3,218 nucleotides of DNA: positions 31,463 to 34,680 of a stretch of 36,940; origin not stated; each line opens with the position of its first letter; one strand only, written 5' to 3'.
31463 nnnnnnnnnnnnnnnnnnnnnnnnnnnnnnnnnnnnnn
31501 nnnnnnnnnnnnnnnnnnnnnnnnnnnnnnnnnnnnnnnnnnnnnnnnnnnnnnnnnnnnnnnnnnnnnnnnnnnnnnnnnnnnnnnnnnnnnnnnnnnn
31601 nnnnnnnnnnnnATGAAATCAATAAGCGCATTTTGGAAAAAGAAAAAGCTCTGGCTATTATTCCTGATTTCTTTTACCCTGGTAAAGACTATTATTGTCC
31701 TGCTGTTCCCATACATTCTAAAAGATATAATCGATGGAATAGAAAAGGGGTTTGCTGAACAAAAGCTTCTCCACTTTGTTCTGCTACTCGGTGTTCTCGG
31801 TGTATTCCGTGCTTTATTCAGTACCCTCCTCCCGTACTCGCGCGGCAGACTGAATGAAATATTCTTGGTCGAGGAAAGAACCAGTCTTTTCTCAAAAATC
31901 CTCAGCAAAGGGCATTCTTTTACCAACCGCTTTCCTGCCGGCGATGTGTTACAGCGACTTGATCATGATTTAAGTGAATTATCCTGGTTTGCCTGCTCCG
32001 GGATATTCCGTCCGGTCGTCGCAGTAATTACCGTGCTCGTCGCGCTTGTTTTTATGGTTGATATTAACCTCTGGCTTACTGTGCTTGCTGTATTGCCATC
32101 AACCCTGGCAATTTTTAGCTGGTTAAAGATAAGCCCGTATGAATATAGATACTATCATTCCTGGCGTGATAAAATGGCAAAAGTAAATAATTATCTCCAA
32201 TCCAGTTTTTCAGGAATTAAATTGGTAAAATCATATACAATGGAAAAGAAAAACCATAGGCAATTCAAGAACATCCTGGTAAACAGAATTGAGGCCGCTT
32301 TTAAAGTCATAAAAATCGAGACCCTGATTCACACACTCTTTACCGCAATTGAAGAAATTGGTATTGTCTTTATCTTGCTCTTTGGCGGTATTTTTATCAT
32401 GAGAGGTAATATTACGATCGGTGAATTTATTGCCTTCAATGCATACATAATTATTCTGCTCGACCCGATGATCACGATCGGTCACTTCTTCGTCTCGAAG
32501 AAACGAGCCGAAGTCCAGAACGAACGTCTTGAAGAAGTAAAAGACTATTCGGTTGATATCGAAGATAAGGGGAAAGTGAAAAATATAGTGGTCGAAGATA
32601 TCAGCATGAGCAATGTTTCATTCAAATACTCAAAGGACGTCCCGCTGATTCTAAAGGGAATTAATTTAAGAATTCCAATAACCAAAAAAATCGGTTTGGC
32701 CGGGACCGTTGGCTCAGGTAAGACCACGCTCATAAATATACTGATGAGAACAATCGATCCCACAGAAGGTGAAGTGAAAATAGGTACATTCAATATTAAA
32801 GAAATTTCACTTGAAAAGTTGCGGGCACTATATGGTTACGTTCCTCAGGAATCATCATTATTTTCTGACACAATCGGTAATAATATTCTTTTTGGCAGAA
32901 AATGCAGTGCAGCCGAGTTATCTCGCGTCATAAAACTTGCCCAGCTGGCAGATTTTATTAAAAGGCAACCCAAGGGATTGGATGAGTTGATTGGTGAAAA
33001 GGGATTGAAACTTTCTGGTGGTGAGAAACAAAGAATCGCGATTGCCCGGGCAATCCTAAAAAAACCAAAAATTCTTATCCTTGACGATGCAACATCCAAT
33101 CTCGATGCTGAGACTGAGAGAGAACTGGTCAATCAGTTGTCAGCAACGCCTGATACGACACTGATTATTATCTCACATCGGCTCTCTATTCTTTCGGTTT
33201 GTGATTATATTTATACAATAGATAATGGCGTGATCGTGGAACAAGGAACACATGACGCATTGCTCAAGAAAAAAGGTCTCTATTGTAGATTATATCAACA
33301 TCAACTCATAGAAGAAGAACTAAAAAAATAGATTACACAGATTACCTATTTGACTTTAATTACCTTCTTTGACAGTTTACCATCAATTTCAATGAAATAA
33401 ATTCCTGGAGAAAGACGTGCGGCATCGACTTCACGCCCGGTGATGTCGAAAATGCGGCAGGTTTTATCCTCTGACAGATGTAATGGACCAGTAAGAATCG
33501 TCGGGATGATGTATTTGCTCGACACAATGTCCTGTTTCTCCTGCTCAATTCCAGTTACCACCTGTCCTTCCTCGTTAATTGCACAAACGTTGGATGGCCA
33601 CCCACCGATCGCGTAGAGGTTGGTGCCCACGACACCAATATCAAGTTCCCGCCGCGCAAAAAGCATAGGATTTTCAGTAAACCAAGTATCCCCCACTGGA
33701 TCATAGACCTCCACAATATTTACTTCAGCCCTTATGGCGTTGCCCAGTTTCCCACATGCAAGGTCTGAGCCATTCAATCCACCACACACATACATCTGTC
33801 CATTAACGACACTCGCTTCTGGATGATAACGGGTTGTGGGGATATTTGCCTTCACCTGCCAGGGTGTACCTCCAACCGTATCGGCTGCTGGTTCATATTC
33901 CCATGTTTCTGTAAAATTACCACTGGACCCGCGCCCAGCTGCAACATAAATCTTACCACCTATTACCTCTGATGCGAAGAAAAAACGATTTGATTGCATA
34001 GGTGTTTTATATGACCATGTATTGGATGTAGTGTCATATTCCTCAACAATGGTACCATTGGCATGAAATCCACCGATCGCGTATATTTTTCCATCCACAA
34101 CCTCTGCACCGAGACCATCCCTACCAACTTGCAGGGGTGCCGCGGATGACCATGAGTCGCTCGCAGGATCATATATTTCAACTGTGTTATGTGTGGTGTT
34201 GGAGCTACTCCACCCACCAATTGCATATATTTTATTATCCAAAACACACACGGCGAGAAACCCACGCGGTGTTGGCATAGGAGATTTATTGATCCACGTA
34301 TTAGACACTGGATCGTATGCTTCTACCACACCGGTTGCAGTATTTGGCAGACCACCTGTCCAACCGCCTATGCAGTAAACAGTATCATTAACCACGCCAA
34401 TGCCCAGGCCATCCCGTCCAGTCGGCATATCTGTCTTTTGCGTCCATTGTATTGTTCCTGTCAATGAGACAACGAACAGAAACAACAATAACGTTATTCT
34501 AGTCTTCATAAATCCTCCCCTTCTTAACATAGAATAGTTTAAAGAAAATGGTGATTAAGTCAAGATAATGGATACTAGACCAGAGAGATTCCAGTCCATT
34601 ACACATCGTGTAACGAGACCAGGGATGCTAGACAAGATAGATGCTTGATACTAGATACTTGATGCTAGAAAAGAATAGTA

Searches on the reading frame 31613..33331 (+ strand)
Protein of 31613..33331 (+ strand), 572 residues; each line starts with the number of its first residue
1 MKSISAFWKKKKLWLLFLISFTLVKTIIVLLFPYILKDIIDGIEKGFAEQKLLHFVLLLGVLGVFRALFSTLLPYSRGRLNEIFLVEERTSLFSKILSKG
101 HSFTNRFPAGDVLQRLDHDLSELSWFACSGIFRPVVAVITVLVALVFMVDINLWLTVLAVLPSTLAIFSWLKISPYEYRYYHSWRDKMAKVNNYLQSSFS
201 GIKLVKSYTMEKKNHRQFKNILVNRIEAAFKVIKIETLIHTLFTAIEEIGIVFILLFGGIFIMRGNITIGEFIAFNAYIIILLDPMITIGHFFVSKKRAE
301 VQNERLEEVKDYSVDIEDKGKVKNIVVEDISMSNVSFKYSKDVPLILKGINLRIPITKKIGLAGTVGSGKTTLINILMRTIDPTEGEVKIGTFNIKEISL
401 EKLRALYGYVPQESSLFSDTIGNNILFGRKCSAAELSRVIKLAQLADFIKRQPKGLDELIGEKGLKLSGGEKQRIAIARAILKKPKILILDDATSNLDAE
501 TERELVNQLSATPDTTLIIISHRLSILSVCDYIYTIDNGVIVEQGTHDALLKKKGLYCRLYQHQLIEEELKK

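Call 9: search_protein_families(library=pfam, proteins=[window:31613-33331:+])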
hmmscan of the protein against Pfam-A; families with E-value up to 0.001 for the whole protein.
window:31613-33331:+ (572 aa): 3 families
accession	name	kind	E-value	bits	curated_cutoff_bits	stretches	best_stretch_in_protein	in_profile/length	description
PF00664.28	ABC_membrane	-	5.5e-34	118.5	28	1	15-286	1-274/274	ABC transporter transmembrane region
PF00005.33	ABC_tran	-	3.8e-28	99.2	25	1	347-495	1-137/137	ABC transporter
PF02463.25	SMC_N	-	2.3e-05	24.4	40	1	374-536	135-211/220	RecF/RecN/SMC N terminal domain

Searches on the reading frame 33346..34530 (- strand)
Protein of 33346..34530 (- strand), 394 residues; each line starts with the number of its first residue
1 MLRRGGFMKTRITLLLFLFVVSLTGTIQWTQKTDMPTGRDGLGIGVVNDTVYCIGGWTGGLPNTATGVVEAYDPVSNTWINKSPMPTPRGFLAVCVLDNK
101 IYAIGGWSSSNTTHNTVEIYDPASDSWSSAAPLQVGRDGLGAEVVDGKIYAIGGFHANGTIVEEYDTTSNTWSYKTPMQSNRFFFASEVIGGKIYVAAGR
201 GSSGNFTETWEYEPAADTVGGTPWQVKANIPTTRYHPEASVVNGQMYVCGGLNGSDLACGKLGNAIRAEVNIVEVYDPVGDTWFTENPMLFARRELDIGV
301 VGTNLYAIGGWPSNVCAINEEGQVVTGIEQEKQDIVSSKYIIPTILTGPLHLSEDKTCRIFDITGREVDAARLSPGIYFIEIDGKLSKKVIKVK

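Call 9: search_protein_families(library=pfam, proteins=[window:33346-34530:-])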
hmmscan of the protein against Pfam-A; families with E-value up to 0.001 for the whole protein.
window:33346-34530:- (394 aa): 9 families
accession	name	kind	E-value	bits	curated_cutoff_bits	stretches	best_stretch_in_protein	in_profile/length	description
PF01344.31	Kelch_1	-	4.7e-53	176.7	20.1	4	88-134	1-46/46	Kelch motif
PF25210.1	Kelch_FKB95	-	2.9e-32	112.8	70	3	47-129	41-122/268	FKB95, Kelch-repeats domain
PF24681.1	Kelch_KLHDC2_KLHL20_DRC7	-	1.7e-24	86.8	50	2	26-154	91-221/221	KLHDC2/KLHL20/DRC7 Kelch-repeats domain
PF13964.12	Kelch_6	-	5e-24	83.9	25.3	2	93-137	6-50/50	Kelch motif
PF07646.21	Kelch_2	-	1e-19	69.8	21.3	1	92-132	5-46/48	Kelch motif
PF13418.12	Kelch_4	-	7.4e-16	58.3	21.6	1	88-133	1-47/49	Galactose oxidase, central domain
PF24981.1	Beta-prop_ATRN-LZTR1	-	1e-14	54.9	50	1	31-256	32-284/289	Attractin/LZTR1 beta-propeller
PF13415.12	Kelch_3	-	3.1e-12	46.8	22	1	48-96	1-47/48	Galactose oxidase, central domain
PF24996.1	NANM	-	2.7e-09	36.8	45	0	93-165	58-133/350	N-acetylneuraminate epimerase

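Call 19: find_encoding_contigs(protein=window:33346-34530:-, flank=10000, max_places=10)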
Protein window:33346-34530:- (394 aa): no gene with exactly this product is on record in the collection.
